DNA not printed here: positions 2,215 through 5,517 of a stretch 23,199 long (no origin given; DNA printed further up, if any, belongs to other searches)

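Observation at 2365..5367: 1000-aa HdrA-like protein: Cys-cluster domain lies between two FAD modules, not at the N-terminus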

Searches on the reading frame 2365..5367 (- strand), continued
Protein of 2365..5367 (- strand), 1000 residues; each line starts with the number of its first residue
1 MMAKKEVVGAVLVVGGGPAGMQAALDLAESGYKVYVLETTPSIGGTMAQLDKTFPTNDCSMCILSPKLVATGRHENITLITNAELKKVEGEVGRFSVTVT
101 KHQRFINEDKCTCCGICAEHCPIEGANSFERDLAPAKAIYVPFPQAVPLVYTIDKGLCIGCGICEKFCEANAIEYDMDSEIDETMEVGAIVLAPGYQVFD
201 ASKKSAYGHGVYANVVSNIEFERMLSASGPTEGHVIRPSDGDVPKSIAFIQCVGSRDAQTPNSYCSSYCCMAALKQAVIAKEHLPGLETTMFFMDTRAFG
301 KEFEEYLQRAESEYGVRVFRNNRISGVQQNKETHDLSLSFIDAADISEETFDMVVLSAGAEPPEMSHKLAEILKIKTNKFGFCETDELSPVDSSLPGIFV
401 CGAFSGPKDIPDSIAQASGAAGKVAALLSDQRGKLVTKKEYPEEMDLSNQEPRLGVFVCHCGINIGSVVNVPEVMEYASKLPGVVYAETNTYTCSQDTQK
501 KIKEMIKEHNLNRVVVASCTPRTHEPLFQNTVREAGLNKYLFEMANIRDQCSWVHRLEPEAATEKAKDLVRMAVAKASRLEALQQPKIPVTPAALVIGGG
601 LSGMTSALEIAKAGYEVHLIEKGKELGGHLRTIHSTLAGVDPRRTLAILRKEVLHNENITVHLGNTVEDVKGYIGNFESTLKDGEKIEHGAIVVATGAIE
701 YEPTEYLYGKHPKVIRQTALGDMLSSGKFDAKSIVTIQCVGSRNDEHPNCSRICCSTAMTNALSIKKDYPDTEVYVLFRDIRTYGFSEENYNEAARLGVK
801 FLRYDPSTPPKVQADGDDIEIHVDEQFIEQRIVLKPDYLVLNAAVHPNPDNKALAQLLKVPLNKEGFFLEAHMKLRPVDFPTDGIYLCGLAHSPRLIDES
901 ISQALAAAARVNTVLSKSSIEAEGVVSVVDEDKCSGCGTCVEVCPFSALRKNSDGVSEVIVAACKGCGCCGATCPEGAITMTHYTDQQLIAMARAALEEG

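Call 9: find_homologous_proteins(query=window:2365-5367:-, max_evalue=1e-10)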
Query window:2365-5367:- (1000 aa): 8000 proteins with E <= 1e-10 among 8000 candidates; the best 120 are listed.
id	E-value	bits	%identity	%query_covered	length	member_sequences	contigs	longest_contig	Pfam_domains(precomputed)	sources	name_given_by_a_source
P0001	0.0e+0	2290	100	100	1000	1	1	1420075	PF14697.12,PF13450.13,PF07992.21,PF12837.13,PF00070.34,PF03486.21,PF13484.12,PF12838.13,PF05834.19,PF01134.29,PF01494.26,PF12831.14,PF01946.24,PF01266.31,PF01593.31,PF12797.13,PF00890.31,PF00037.33,PF13738.13,PF01262.28,PF13237.12,PF13187.12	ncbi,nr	ncbi:MAG: CoB--CoM heterodisulfide reductase iron-sulfur subunit A family protein [Methanobacteriota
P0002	0.0e+0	1931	83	100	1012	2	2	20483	PF14697.12,PF17179.10,PF13450.13,PF07992.21,PF12837.13,PF00070.34,PF03486.21,PF12838.13,PF05834.19,PF01134.29,PF01494.26,PF12831.14,PF01946.24,PF01266.31,PF01593.31,PF12797.13,PF00890.31,PF00037.33,PF13738.13,PF13237.12,PF13187.12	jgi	jgi:heterodisulfide reductase subunit A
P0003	0.0e+0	1903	82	100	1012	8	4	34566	PF14697.12,PF13450.13,PF07992.21,PF12837.13,PF00070.34,PF03486.21,PF13484.12,PF12800.13,PF05834.19,PF01266.31,PF00890.31,PF13738.13,PF13237.12,PF17179.10,PF12838.13,PF13454.13,PF01134.29,PF01494.26,PF12831.14,PF01946.24,PF01593.31,PF12797.13,PF00037.33,PF13187.12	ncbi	-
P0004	0.0e+0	1896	81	100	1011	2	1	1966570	PF14697.12,PF17179.10,PF13450.13,PF07992.21,PF12837.13,PF00070.34,PF03486.21,PF12838.13,PF01134.29,PF01494.26,PF12831.14,PF01946.24,PF01266.31,PF01593.31,PF12797.13,PF00890.31,PF00037.33,PF13738.13,PF01262.28,PF13237.12,PF13187.12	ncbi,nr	ncbi:MAG: CoB--CoM heterodisulfide reductase iron-sulfur subunit A family protein [Methanobacteriota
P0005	0.0e+0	1828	78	98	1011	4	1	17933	PF14697.12,PF17179.10,PF13450.13,PF07992.21,PF12837.13,PF00070.34,PF03486.21,PF12838.13,PF13454.13,PF13459.12,PF01134.29,PF01494.26,PF12831.14,PF01946.24,PF01266.31,PF01593.31,PF12797.13,PF00890.31,PF00037.33,PF13738.13,PF01262.28,PF13237.12,PF13187.12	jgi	-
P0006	0.0e+0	1822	78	100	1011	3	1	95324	PF14697.12,PF17179.10,PF13450.13,PF07992.21,PF12837.13,PF00070.34,PF03486.21,PF13484.12,PF12838.13,PF13454.13,PF01134.29,PF01494.26,PF12831.14,PF01946.24,PF01266.31,PF01593.31,PF12797.13,PF00890.31,PF00037.33,PF13738.13,PF01262.28,PF13237.12,PF13187.12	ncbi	-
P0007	0.0e+0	1819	78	98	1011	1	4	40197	PF14697.12,PF17179.10,PF13450.13,PF07992.21,PF12837.13,PF00070.34,PF03486.21,PF12838.13,PF13454.13,PF05834.19,PF01134.29,PF01494.26,PF12831.14,PF01946.24,PF01266.31,PF01593.31,PF12797.13,PF00890.31,PF00037.33,PF13738.13,PF13237.12,PF13183.12,PF13187.12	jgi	jgi:heterodisulfide reductase subunit A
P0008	0.0e+0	1813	78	100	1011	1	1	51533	PF14697.12,PF13450.13,PF07992.21,PF12837.13,PF00070.34,PF03486.21,PF13459.12,PF12800.13,PF05834.19,PF01266.31,PF00890.31,PF13738.13,PF13237.12,PF17179.10,PF12838.13,PF13454.13,PF01134.29,PF01494.26,PF12831.14,PF01946.24,PF01593.31,PF12797.13,PF00037.33,PF01262.28,PF13187.12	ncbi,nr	ncbi:MAG: CoB--CoM heterodisulfide reductase iron-sulfur subunit A family protein [Candidatus Thermo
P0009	0.0e+0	1813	78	98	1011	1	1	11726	PF14697.12,PF13450.13,PF07992.21,PF12837.13,PF00070.34,PF03486.21,PF13484.12,PF13459.12,PF05834.19,PF01266.31,PF00890.31,PF13738.13,PF13237.12,PF17179.10,PF12838.13,PF13454.13,PF01134.29,PF01494.26,PF12831.14,PF01946.24,PF01593.31,PF12797.13,PF00037.33,PF01262.28,PF13187.12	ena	-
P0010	0.0e+0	1810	78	100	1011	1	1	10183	PF14697.12,PF17179.10,PF13450.13,PF07992.21,PF12837.13,PF00070.34,PF03486.21,PF12838.13,PF13454.13,PF05834.19,PF01134.29,PF01494.26,PF12831.14,PF01946.24,PF01266.31,PF01593.31,PF12797.13,PF00890.31,PF00037.33,PF13738.13,PF01262.28,PF13237.12,PF13187.12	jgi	jgi:heterodisulfide reductase subunit A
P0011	0.0e+0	1809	77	98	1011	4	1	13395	PF14697.12,PF13450.13,PF07992.21,PF12837.13,PF00070.34,PF03486.21,PF13484.12,PF05834.19,PF01266.31,PF00890.31,PF13738.13,PF13237.12,PF17179.10,PF12838.13,PF13454.13,PF01134.29,PF01494.26,PF12831.14,PF01946.24,PF01593.31,PF12797.13,PF00037.33,PF01262.28,PF13187.12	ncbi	ncbi:MAG: CoB--CoM heterodisulfide reductase iron-sulfur subunit A family protein [Thermoplasmata ar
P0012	0.0e+0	1808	77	98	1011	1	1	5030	PF14697.12,PF17179.10,PF13450.13,PF07992.21,PF12837.13,PF00070.34,PF03486.21,PF13484.12,PF12838.13,PF13454.13,PF01134.29,PF01494.26,PF12831.14,PF01946.24,PF01266.31,PF01593.31,PF12797.13,PF00890.31,PF00037.33,PF13738.13,PF01262.28,PF13237.12,PF13187.12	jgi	jgi:heterodisulfide reductase subunit A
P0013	0.0e+0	1807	78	100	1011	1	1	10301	PF14697.12,PF13450.13,PF07992.21,PF12837.13,PF00070.34,PF03486.21,PF13459.12,PF05834.19,PF01266.31,PF00890.31,PF13738.13,PF13237.12,PF17179.10,PF12838.13,PF13454.13,PF01134.29,PF01494.26,PF12831.14,PF01946.24,PF01593.31,PF12797.13,PF00037.33,PF01262.28,PF13187.12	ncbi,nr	ncbi:MAG TPA: CoB--CoM heterodisulfide reductase iron-sulfur subunit A family protein [Thermoplasmat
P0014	0.0e+0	1807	78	100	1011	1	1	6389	PF14697.12,PF13450.13,PF07992.21,PF12837.13,PF00070.34,PF03486.21,PF13459.12,PF05834.19,PF01266.31,PF00890.31,PF13738.13,PF13237.12,PF17179.10,PF12838.13,PF13454.13,PF01134.29,PF01494.26,PF12831.14,PF01946.24,PF01593.31,PF12797.13,PF00037.33,PF01262.28,PF13187.12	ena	-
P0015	0.0e+0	1807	78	100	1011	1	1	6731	PF14697.12,PF17179.10,PF13450.13,PF07992.21,PF12837.13,PF00070.34,PF03486.21,PF12838.13,PF13454.13,PF05834.19,PF01134.29,PF01494.26,PF12831.14,PF01946.24,PF01266.31,PF01593.31,PF12797.13,PF00890.31,PF00037.33,PF13738.13,PF01262.28,PF13237.12,PF13187.12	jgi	jgi:heterodisulfide reductase subunit A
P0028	0.0e+0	1739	74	98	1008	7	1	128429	PF14697.12,PF17179.10,PF13450.13,PF07992.21,PF12837.13,PF00070.34,PF03486.21,PF13484.12,PF12838.13,PF13454.13,PF01134.29,PF01494.26,PF12831.14,PF01946.24,PF01266.31,PF01593.31,PF12797.13,PF00890.31,PF00037.33,PF13738.13,PF01262.28,PF13237.12,PF13187.12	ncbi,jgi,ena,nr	ncbi:MAG: CoB--CoM heterodisulfide reductase iron-sulfur subunit A family protein [Candidatus Thermo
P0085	0.0e+0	1602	69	100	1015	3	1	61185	PF14697.12,PF13450.13,PF07992.21,PF12837.13,PF00070.34,PF03486.21,PF13484.12,PF12838.13,PF13534.12,PF13454.13,PF01134.29,PF01494.26,PF12831.14,PF01946.24,PF01266.31,PF01593.31,PF12797.13,PF00890.31,PF00037.33,PF13738.13,PF01262.28,PF25160.2,PF13187.12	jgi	jgi:heterodisulfide reductase subunit A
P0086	0.0e+0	1594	70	100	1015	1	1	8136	PF14697.12,PF13450.13,PF07992.21,PF12837.13,PF00070.34,PF03486.21,PF13484.12,PF12838.13,PF13454.13,PF01134.29,PF01494.26,PF12831.14,PF01946.24,PF01266.31,PF01593.31,PF12797.13,PF00890.31,PF00037.33,PF13738.13,PF01262.28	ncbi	-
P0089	0.0e+0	1577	68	98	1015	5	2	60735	PF14697.12,PF17179.10,PF13450.13,PF07992.21,PF12837.13,PF00070.34,PF03486.21,PF12838.13,PF13454.13,PF01134.29,PF01494.26,PF12831.14,PF01946.24,PF01266.31,PF12797.13,PF00890.31,PF00037.33,PF13738.13,PF01262.28,PF13187.12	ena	-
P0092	0.0e+0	1570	68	100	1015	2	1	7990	PF14697.12,PF17179.10,PF13450.13,PF07992.21,PF12837.13,PF00070.34,PF03486.21,PF13484.12,PF12838.13,PF01134.29,PF01494.26,PF12831.14,PF01946.24,PF01266.31,PF12797.13,PF00890.31,PF00037.33,PF13738.13,PF01262.28,PF25160.2,PF13187.12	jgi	jgi:heterodisulfide reductase subunit A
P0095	0.0e+0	1559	70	84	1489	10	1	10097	PF14697.12,PF13241.13,PF13450.13,PF07992.21,PF12837.13,PF00070.34,PF03486.21,PF12838.13,PF13454.13,PF05834.19,PF01134.29,PF01494.26,PF12831.14,PF01946.24,PF01266.31,PF01593.31,PF14691.12,PF00890.31,PF00037.33,PF13738.13,PF01262.28,PF13237.12,PF13187.12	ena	-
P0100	0.0e+0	1534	68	84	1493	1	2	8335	PF14697.12,PF13450.13,PF07992.21,PF12837.13,PF00070.34,PF03486.21,PF05834.19,PF01266.31,PF14691.12,PF00890.31,PF13738.13,PF25160.2,PF13237.12,PF12838.13,PF13454.13,PF01134.29,PF01494.26,PF12831.14,PF01946.24,PF01593.31,PF12797.13,PF00037.33,PF01262.28,PF13187.12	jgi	jgi:heterodisulfide reductase subunit A-like polyferredoxin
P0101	0.0e+0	1527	68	84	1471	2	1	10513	PF14697.12,PF13241.13,PF13450.13,PF07992.21,PF12837.13,PF00070.34,PF03486.21,PF13484.12,PF05834.19,PF01266.31,PF14691.12,PF00890.31,PF13738.13,PF25160.2,PF13237.12,PF12838.13,PF13454.13,PF01134.29,PF01494.26,PF12831.14,PF01946.24,PF01593.31,PF12797.13,PF00037.33,PF01262.28,PF13187.12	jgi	-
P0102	0.0e+0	1526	67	84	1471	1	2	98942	PF14697.12,PF13241.13,PF13450.13,PF07992.21,PF12837.13,PF00070.34,PF03486.21,PF05834.19,PF01266.31,PF14691.12,PF00890.31,PF13738.13,PF25160.2,PF13237.12,PF12838.13,PF13454.13,PF01134.29,PF01494.26,PF12831.14,PF01946.24,PF01593.31,PF12797.13,PF00037.33,PF01262.28,PF13187.12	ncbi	-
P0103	0.0e+0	1512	67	84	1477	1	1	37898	PF14697.12,PF13241.13,PF13450.13,PF07992.21,PF12837.13,PF00070.34,PF03486.21,PF05834.19,PF01266.31,PF14691.12,PF00890.31,PF13738.13,PF13237.12,PF12838.13,PF13454.13,PF01134.29,PF01494.26,PF12831.14,PF01946.24,PF01593.31,PF12797.13,PF00037.33,PF01262.28,PF13187.12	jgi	-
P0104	0.0e+0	1508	66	84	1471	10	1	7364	PF14697.12,PF13241.13,PF13450.13,PF07992.21,PF12837.13,PF00070.34,PF03486.21,PF13484.12,PF05834.19,PF01266.31,PF14691.12,PF00890.31,PF13738.13,PF25160.2,PF13237.12,PF12838.13,PF13454.13,PF01134.29,PF01494.26,PF12831.14,PF01946.24,PF01593.31,PF12797.13,PF00037.33,PF01262.28,PF13187.12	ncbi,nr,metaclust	ncbi:MAG: hypothetical protein A3K75_04820 [Euryarchaeota archaeon RBG_13_61_15]|nr:MAG: hypothetica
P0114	0.0e+0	1489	66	84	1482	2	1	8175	PF14697.12,PF13241.13,PF13450.13,PF07992.21,PF12837.13,PF00070.34,PF03486.21,PF13484.12,PF05834.19,PF01266.31,PF14691.12,PF00890.31,PF13738.13,PF13237.12,PF12838.13,PF13454.13,PF01134.29,PF01494.26,PF12831.14,PF01946.24,PF01593.31,PF00037.33,PF01262.28,PF13187.12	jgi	-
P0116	0.0e+0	1484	66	84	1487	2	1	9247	PF14697.12,PF13241.13,PF13450.13,PF07992.21,PF12837.13,PF00070.34,PF03486.21,PF13484.12,PF05834.19,PF01266.31,PF14691.12,PF00890.31,PF13738.13,PF13237.12,PF12838.13,PF13454.13,PF01134.29,PF01494.26,PF12831.14,PF01946.24,PF13434.13,PF01593.31,PF12797.13,PF00037.33,PF01262.28,PF13187.12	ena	-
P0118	0.0e+0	1466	68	84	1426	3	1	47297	PF14697.12,PF13450.13,PF07992.21,PF12837.13,PF00070.34,PF03486.21,PF13484.12,PF12800.13,PF01266.31,PF14691.12,PF00890.31,PF13738.13,PF25160.2,PF13237.12,PF12838.13,PF13454.13,PF01134.29,PF01494.26,PF12831.14,PF01946.24,PF01593.31,PF12797.13,PF00037.33,PF01262.28,PF13187.12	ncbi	-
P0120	0.0e+0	1459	68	84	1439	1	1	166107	PF14697.12,PF13450.13,PF07992.21,PF12837.13,PF00070.34,PF03486.21,PF12838.13,PF13454.13,PF01134.29,PF01494.26,PF12831.14,PF01946.24,PF01266.31,PF01593.31,PF12797.13,PF14691.12,PF00890.31,PF00037.33,PF13738.13,PF01262.28,PF25160.2,PF13237.12,PF13187.12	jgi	-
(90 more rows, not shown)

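Call 13: find_encoding_contigs(protein=P0001, flank=10000, max_places=3)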
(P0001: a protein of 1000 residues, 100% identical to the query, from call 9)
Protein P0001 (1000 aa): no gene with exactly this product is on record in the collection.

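Call 27: find_encoding_contigs(protein=P0004, flank=10000, max_places=2)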
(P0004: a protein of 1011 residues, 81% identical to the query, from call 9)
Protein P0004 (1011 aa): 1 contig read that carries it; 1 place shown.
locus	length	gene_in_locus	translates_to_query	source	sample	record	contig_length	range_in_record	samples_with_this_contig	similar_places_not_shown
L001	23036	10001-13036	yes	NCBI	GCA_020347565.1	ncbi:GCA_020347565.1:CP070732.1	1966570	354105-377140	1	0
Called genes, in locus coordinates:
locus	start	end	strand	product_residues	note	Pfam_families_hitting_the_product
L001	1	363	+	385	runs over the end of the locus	PF03435:Sacchrp_dh_NADP, PF16653:Sacchrp_dh_C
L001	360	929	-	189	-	-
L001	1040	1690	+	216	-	PF02492:cobW, PF03308:MeaB (weak)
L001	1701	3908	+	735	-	PF00708:Acylphosphatase, PF07503:zf-HYPF, PF01300:Sua5_yciO_yrdC, PF17788:HypF_C, PF22521:HypF_C_2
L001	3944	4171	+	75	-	PF01455:HupF_HypC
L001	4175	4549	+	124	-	PF01155:HypA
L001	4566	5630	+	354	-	PF01924:HypD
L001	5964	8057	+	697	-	PF00890:FAD_binding_2 (weak), PF07992:Pyr_redox_2 (weak), PF12831:FAD_oxidored, PF00037:Fer4, PF12838:Fer4_7, PF13187:Fer4_9, PF13237:Fer4_10, PF14697:Fer4_21, +12 more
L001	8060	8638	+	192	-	PF13183:Fer4_8 (weak), PF13237:Fer4_10 (faint), PF13187:Fer4_9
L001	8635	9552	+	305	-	PF02754:CCG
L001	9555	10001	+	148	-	PF02662:FlpD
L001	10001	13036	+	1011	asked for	PF07992:Pyr_redox_2 (weak), PF12831:FAD_oxidored (weak), PF07992:Pyr_redox_2, PF00890:FAD_binding_2, PF07992:Pyr_redox_2, PF12831:FAD_oxidored, PF13450:NAD_binding_8, PF13738:Pyr_redox_3, +18 more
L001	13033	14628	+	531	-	PF02662:FlpD, PF13183:Fer4_8, PF13187:Fer4_9 (weak), PF13237:Fer4_10 (weak), PF13534:Fer4_17, PF02754:CCG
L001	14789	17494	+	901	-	PF00890:FAD_binding_2 (weak), PF01266:DAO (weak), PF07992:Pyr_redox_2 (weak), PF14691:Fer4_20, PF01946:Thi4, PF07992:Pyr_redox_2, PF13450:NAD_binding_8, PF13738:Pyr_redox_3, +14 more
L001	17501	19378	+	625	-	PF00890:FAD_binding_2 (weak), PF07992:Pyr_redox_2, PF12831:FAD_oxidored, PF13450:NAD_binding_8 (weak), PF00037:Fer4, PF12837:Fer4_6, PF13237:Fer4_10, PF14697:Fer4_21, +4 more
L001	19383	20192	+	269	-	PF02662:FlpD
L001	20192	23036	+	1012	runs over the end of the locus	PF01266:DAO (weak), PF12831:FAD_oxidored (weak), PF13450:NAD_binding_8 (weak), PF00037:Fer4 (weak), PF00890:FAD_binding_2, PF07992:Pyr_redox_2, PF13450:NAD_binding_8, PF12838:Fer4_7, +23 more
